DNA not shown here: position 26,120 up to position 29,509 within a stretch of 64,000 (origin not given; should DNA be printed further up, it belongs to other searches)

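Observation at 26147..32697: Tandem kinase-beta-propeller paralogs with a base-identical 110-bp promoter/leader and conserved uORF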

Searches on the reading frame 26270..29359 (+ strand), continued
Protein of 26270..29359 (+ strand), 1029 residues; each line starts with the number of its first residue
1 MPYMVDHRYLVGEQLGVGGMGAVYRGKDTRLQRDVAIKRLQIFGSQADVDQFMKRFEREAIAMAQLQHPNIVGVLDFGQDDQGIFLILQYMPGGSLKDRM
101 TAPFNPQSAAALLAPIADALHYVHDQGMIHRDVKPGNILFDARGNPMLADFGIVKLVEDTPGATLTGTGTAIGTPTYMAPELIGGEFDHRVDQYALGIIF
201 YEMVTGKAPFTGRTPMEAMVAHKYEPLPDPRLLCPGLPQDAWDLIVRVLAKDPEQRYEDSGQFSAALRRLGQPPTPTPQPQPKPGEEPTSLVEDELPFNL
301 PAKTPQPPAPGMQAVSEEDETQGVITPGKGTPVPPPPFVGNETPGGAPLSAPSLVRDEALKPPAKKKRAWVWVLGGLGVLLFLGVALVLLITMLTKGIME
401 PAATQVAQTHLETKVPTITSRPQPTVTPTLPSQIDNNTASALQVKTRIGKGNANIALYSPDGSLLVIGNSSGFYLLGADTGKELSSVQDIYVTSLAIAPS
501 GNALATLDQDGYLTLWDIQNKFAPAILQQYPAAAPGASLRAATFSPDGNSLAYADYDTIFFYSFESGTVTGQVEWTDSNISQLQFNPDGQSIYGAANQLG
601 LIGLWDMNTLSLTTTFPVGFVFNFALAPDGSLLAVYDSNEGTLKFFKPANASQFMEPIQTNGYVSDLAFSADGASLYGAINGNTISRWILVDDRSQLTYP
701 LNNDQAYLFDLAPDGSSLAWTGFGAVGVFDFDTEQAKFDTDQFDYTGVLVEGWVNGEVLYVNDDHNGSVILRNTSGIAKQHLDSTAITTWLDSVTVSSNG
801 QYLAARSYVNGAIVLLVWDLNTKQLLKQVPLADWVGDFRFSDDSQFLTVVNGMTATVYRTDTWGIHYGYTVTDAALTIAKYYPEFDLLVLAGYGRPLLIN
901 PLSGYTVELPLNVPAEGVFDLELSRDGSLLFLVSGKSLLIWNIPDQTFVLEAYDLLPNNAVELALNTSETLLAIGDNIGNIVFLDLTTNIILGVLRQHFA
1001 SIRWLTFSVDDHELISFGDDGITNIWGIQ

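Call 24: find_encoding_contigs(protein=P0034, flank=10000, max_places=3)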
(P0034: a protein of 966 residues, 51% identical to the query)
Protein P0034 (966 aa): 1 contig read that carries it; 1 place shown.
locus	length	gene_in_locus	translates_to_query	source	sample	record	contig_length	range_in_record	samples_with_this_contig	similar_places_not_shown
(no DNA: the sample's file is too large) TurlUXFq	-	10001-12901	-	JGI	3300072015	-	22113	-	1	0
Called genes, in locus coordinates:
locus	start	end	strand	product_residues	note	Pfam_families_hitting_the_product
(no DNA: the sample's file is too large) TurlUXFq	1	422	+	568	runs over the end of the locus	PF00501:AMP-binding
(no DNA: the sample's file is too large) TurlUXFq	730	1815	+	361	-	PF07786:HGSNAT_cat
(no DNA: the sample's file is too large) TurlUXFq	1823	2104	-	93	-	-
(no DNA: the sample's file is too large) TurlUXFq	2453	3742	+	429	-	PF00089:Trypsin, PF13365:Trypsin_2, PF13180:PDZ_2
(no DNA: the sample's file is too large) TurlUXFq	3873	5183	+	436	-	PF13529:Peptidase_C39_2, PF13431:TPR_17 (faint), PF00515:TPR_1 (faint), PF07719:TPR_2 (faint)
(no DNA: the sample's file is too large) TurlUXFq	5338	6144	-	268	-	PF18914:DUF5666 (faint)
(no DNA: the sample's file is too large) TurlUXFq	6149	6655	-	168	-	PF09136:Glucodextran_B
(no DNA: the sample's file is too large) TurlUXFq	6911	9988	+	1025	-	PF00069:Pkinase, PF07714:PK_Tyr_Ser-Thr, PF23381:Beta-prop_IFT122_1st, PF24807:WD40_CDC20-Fz, PF25172:Beta-prop_WDR3_2nd, PF25174:Beta-prop_THOC3, PF24782:WD40_MABP1-WDR62_2nd, PF25173:Beta-prop_WDR3_1st, +68 more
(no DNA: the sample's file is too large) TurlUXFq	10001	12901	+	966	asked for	PF00069:Pkinase, PF07714:PK_Tyr_Ser-Thr, PF25174:Beta-prop_THOC3, PF24807:WD40_CDC20-Fz, PF23381:Beta-prop_IFT122_1st, PF25175:Beta-prop_WDR5, PF25174:Beta-prop_THOC3, PF25174:Beta-prop_THOC3, +43 more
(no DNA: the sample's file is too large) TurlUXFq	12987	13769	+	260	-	-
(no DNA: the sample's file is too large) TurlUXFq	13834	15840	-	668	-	PF03781:FGE-sulfatase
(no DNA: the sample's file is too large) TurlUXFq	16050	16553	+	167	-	-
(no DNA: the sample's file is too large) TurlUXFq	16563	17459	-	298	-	PF04055:Radical_SAM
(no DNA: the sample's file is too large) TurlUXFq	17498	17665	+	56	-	?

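Call 25: find_encoding_contigs(protein=P0053, flank=10000, max_places=3)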
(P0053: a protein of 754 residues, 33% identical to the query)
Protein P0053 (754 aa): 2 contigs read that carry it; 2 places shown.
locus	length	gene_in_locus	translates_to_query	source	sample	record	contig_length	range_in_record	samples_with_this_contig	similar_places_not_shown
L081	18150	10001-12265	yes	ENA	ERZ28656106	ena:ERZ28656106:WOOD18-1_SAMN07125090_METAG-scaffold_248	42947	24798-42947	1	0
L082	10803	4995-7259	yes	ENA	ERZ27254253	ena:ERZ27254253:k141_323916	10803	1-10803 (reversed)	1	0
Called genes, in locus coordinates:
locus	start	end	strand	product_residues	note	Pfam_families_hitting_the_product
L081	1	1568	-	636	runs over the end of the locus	PF00092:VWA, PF05762:VWA_CoxE (weak), PF13519:VWA_2, PF13768:VWA_3, PF17957:Big_7, PF00498:FHA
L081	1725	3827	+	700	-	PF00069:Pkinase, PF07714:PK_Tyr_Ser-Thr, PF24807:WD40_CDC20-Fz, PF24817:WD40_WDHD1_1st, PF25168:Beta-prop_WDR36-Utp21_2nd, PF25171:Beta-prop_WDR36-Utp21_1st, PF25174:Beta-prop_THOC3, PF25391:WD40_Gbeta, +84 more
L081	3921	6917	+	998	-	PF00069:Pkinase, PF07714:PK_Tyr_Ser-Thr, PF25174:Beta-prop_THOC3, PF23381:Beta-prop_IFT122_1st, PF23414:Beta-prop_EML_2, PF24105:Beta-prop_CAF1B_HIR1, PF24782:WD40_MABP1-WDR62_2nd, PF24807:WD40_CDC20-Fz, +116 more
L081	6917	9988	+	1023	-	PF00069:Pkinase, PF07714:PK_Tyr_Ser-Thr, PF13570:Beta-prop_ACSF4, PF23381:Beta-prop_IFT122_1st, PF23389:Beta-prop_WDR19_1st, PF24105:Beta-prop_CAF1B_HIR1, PF24796:WDR55, PF24807:WD40_CDC20-Fz, +161 more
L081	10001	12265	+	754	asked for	PF00069:Pkinase, PF07714:PK_Tyr_Ser-Thr, PF25174:Beta-prop_THOC3, PF23414:Beta-prop_EML_2, PF24807:WD40_CDC20-Fz, PF24814:WD40_Prp19, PF25171:Beta-prop_WDR36-Utp21_1st, PF25173:Beta-prop_WDR3_1st, +89 more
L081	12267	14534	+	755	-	PF00069:Pkinase, PF07714:PK_Tyr_Ser-Thr, PF23414:Beta-prop_EML_2, PF24807:WD40_CDC20-Fz, PF24814:WD40_Prp19, PF25173:Beta-prop_WDR3_1st, PF23381:Beta-prop_IFT122_1st, PF24817:WD40_WDHD1_1st, +52 more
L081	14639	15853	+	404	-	-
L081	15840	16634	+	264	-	-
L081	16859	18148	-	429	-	?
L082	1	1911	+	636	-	?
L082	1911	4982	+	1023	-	PF00069:Pkinase, PF07714:PK_Tyr_Ser-Thr, PF13570:Beta-prop_ACSF4, PF23381:Beta-prop_IFT122_1st, PF23389:Beta-prop_WDR19_1st, PF24105:Beta-prop_CAF1B_HIR1, PF24796:WDR55, PF24807:WD40_CDC20-Fz, +161 more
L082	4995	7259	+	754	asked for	PF00069:Pkinase, PF07714:PK_Tyr_Ser-Thr, PF25174:Beta-prop_THOC3, PF23414:Beta-prop_EML_2, PF24807:WD40_CDC20-Fz, PF24814:WD40_Prp19, PF25171:Beta-prop_WDR36-Utp21_1st, PF25173:Beta-prop_WDR3_1st, +89 more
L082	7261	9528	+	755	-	PF00069:Pkinase, PF07714:PK_Tyr_Ser-Thr, PF23414:Beta-prop_EML_2, PF24807:WD40_CDC20-Fz, PF24814:WD40_Prp19, PF25173:Beta-prop_WDR3_1st, PF23381:Beta-prop_IFT122_1st, PF24817:WD40_WDHD1_1st, +52 more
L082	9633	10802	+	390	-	?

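Call 26: find_encoding_contigs(protein=P0001, flank=10000, max_places=3)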
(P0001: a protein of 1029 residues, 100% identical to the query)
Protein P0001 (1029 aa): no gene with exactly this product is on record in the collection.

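Call 32: search_solved_structures(query=window:26270-29356:+, max_evalue=0.00001)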
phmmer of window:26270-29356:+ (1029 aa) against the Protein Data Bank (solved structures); distinct sequences matched with E-value up to 0.00001: 2613 (the best 60 are shown).
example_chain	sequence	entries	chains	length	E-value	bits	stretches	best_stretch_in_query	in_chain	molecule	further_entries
1mru_A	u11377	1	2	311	3.9e-52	180.4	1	4-292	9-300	Probable serine/threonine-protein kinase pknB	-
3f69_A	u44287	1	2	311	1.9e-51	178.1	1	4-292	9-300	Serine/threonine-protein kinase pknB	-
3orm_A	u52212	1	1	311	4.8e-51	176.8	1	4-292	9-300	Serine/threonine protein kinase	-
3ori_A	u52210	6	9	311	5.1e-51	176.7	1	4-292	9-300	Serine/threonine protein kinase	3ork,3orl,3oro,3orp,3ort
6b2p_A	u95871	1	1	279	1.1e-50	175.6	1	4-269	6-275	Serine/threonine-protein kinase PknB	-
5u94_A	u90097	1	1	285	1.1e-50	175.6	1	4-270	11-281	Serine/threonine-protein kinase PknB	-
1o6y_A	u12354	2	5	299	1.4e-50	175.3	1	4-269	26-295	SERINE/THREONINE-PROTEIN KINASE PKNB | Probable serine/threonine-protein kinase pknB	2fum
3f61_A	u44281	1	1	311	1.8e-50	174.9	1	4-292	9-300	Serine/threonine-protein kinase pknB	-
6i2p_A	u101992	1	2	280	1e-49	172.4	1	4-269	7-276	Serine/threonine-protein kinase PknB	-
4x3f_A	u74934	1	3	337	3.7e-44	154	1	7-287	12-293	Serine/threonine-protein kinase PknA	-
9ymt_A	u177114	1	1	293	3.9e-44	154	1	4-260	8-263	Serine/Threonine Kinase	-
4eqm_A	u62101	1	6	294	3.9e-44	153.9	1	4-260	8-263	Protein kinase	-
6b2q_A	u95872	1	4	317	7.9e-44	152.9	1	7-285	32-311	Serine/threonine-protein kinase PknA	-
4ow8_A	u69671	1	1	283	2.4e-42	148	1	7-275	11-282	Serine/threonine-protein kinase PknA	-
9tmq_A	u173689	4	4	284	2.5e-42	148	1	7-275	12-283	Serine/threonine-protein kinase PknA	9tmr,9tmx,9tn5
2ymu_A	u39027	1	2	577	9.8e-35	122.8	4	492-689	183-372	WD-40 REPEAT PROTEIN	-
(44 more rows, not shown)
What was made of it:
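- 26270..29359 (+): Kinase A, 1029 aa: Hanks kinase (aa 10-257), Pro-rich linker, TM (about aa 370-394, 27371-27469), and about 630-aa WD40-type ectodomain. PknB 1mru 3.9e-52 (call 32).
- On Hanks-type (PknB-like) Ser/Thr protein kinase: The best PDB match is PknB 1mru at 3.9e-52 (call 32).
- On WD40-type beta-propeller protein: PDB 2ymu (WD-40 repeat protein) matches at 9.8e-35 (call 32).
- Closest known: PknB/PknD-type bacterial receptor Ser/Thr kinases. Same: The kinase domain matches PknB structures at E 4e-52 (call 32).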
